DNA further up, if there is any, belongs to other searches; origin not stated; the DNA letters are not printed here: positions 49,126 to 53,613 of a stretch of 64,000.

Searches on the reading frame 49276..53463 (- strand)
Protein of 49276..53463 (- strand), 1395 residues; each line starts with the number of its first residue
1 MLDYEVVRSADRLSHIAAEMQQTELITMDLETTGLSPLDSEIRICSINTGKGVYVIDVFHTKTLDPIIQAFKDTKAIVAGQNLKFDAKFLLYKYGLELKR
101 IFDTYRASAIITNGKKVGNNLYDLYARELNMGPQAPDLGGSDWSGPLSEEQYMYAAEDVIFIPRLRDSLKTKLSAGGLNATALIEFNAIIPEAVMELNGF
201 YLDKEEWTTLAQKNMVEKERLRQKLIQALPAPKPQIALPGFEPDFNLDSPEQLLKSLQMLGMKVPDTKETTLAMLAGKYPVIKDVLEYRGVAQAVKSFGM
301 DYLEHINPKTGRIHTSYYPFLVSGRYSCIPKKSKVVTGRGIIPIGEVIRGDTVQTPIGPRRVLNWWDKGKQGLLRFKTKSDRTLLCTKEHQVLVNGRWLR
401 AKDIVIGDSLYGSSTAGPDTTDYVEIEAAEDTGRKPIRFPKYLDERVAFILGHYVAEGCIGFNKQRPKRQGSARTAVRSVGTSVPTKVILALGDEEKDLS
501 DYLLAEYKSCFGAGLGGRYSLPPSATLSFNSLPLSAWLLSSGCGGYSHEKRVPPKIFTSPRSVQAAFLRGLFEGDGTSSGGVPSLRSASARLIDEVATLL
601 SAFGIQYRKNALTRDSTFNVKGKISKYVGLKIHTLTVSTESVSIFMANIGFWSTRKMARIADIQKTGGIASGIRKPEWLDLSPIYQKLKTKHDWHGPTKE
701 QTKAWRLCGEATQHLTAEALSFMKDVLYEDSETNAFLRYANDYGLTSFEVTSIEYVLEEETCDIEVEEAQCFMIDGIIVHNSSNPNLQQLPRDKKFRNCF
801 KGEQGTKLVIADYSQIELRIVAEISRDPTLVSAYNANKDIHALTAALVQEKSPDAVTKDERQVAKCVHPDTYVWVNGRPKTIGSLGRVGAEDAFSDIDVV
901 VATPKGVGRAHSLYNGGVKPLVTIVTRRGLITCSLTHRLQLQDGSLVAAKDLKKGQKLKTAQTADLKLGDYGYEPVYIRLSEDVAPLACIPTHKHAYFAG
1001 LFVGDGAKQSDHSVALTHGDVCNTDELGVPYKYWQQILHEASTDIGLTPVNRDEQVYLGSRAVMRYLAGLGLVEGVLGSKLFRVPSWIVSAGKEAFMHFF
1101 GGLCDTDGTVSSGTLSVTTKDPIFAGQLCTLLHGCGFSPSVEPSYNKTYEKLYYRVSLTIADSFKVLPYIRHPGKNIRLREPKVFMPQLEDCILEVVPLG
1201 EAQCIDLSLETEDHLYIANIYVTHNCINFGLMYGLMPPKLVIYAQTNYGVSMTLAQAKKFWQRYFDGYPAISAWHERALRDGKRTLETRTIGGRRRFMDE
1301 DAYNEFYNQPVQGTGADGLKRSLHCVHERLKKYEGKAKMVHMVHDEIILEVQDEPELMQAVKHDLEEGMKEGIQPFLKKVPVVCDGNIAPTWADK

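Call 4: search_protein_families(library=pfam, proteins=[window:49276-53463:-], max_evalue=0.01)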
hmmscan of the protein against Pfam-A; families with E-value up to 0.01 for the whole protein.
window:49276-53463:- (1395 aa): 6 families
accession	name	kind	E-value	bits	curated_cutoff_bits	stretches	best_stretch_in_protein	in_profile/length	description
PF00476.26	DNA_pol_A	-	1.7e-63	215.3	34.3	3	781-867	122-213/381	DNA polymerase family A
PF01612.26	DNA_pol_A_exo1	-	5.7e-23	82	23.6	1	4-173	1-172/173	3'-5' exonuclease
PF14528.11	LAGLIDADG_3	-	9.3e-20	71.1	22.5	2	563-650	2-82/82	LAGLIDADG-like domain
PF14890.11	Intein_splicing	-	2.3e-09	37.7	35.8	1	361-781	37-155/155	Intein splicing domain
PF05204.19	Hom_end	-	0.001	19.6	21.1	0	1084-1141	2-62/110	Homing endonuclease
PF07591.16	PT-HINT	-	0.0026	18.5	27.7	0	355-415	28-92/137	Pretoxin HINT domain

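Call 68: search_protein_families(library=ncbifam, proteins=[window:49276-53463:-], max_evalue=0.01)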
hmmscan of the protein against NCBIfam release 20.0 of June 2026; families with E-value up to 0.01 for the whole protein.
window:49276-53463:- (1395 aa): 23 families
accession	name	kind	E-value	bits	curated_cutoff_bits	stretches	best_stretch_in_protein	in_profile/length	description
NF011539.0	PRK14975.1-3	equivalog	8.3e-151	503.3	640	3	3-329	46-378/628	bifunctional 3'-5' exonuclease/DNA polymerase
NF011540.0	PRK14975.1-4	equivalog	6.2e-84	282.5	601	3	1226-1394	409-575/576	bifunctional 3'-5' exonuclease/DNA polymerase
NF004397.1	PRK05755.1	equivalog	6e-72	243.4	720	3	782-867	632-721/889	DNA polymerase I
TIGR00593.1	pola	equivalog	7.9e-58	196.6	600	3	782-867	633-722/890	DNA polymerase I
NF011541.0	PRK14975.2-1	equivalog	9.3e-23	80.4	871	2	1221-1385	457-626/645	bifunctional 3'-5' exonuclease/DNA polymerase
NF011542.0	PRK14975.2-2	equivalog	7.9e-20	70.6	1061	2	1302-1395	693-790/802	bifunctional 3'-5' exonuclease/DNA polymerase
NF011538.0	PRK14975.1-1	equivalog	1.9e-17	62.9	389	2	789-865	310-375/557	bifunctional 3'-5' exonuclease/DNA polymerase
NF038380.1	phage_DpoZ_1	exception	2e-15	56.2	500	2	782-847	337-409/607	aminoadenine-incorporating DNA polymerase DpoZ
NF011543.0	PRK14975.2-3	equivalog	2.7e-14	52.2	1139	2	781-866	557-646/853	bifunctional 3'-5' exonuclease/DNA polymerase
NF005852.0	PRK07773.1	equivalog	3e-12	45.7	780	1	532-782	579-827/886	replicative DNA helicase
NF003157.0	PRK04132.1-2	equivalog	3.3e-09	35.2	1103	1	853-1165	37-335/864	replication factor C small subunit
NF011303.0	PRK14715.1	equivalog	8.8e-08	29.7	1585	1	544-657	1194-1316/1627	DNA-directed DNA polymerase II large subunit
NF006207.0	PRK08332.1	equivalog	8.9e-08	29.8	2400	1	547-660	1080-1196/1684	vitamin B12-dependent ribonucleotide reductase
TIGR01388.1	rnd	equivalog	9.4e-07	28.4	298.95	1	7-187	2-180/363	ribonuclease D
TIGR01445.1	intein_Nterm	domain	1.3e-06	29.2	24.5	1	343-394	17-83/83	intein N-terminal splicing region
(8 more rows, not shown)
